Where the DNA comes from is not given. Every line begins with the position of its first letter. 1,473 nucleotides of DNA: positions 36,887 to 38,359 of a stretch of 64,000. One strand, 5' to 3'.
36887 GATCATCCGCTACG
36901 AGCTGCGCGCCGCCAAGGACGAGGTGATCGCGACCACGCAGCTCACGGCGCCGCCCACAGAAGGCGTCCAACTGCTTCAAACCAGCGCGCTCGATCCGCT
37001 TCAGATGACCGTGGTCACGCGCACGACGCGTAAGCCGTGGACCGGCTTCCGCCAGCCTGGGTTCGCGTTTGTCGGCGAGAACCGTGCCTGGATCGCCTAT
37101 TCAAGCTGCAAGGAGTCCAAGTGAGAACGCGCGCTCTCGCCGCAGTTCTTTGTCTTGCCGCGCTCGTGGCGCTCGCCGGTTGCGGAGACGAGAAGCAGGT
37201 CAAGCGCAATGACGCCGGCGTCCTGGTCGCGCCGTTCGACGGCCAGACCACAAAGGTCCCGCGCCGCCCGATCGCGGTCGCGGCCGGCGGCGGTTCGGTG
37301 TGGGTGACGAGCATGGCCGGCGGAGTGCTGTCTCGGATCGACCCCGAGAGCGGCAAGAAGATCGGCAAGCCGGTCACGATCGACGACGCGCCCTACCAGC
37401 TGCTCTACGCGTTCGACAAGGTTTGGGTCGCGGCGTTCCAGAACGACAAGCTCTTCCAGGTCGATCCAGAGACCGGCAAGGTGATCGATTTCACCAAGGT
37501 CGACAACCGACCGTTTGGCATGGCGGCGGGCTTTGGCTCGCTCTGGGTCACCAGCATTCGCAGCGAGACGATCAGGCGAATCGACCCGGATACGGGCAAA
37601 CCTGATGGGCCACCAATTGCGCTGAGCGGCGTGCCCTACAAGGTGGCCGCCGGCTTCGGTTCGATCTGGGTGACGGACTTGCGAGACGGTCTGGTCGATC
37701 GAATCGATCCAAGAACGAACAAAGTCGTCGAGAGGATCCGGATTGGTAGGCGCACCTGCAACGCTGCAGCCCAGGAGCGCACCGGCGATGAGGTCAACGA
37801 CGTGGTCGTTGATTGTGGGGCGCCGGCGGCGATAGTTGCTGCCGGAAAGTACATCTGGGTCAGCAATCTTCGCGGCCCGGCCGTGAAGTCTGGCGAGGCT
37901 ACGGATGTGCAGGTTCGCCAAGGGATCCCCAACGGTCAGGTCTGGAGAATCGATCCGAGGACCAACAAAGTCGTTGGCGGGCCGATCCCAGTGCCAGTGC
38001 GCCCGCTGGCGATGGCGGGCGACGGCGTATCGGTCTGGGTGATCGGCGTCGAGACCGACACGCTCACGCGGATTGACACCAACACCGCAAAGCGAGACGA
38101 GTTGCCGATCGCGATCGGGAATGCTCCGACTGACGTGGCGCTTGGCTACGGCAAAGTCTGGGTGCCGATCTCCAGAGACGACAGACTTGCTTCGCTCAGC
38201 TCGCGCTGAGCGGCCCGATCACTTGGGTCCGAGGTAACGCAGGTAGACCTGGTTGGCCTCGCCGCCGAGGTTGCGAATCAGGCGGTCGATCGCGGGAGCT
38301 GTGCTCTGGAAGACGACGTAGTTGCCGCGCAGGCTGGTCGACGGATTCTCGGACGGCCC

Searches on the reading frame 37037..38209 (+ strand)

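Call 53: search_protein_families(library=pfam, proteins=[window:37037-38209:+], max_evalue=0.001)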
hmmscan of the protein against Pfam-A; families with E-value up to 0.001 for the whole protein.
window:37037-38209:+ (390 aa): 4 families
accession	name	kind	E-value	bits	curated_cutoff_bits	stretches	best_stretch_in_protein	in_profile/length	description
PF24684.1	Vgb_lyase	-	1.5e-10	40.9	50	1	76-226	13-168/290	Virginiamycin B lyase family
PF21959.2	DUF6923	-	2.9e-07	31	27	0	136-212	107-182/234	Repeat of unknown function (DUF6923)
PF08450.18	SGL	-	2e-06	28.1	26.3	0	127-174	195-245/246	SMP-30/Gluconolactonase/LRE-like region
PF03413.25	PepSY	-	0.00021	21.9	24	0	133-151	36-58/60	Peptidase propeptide and YPEB domain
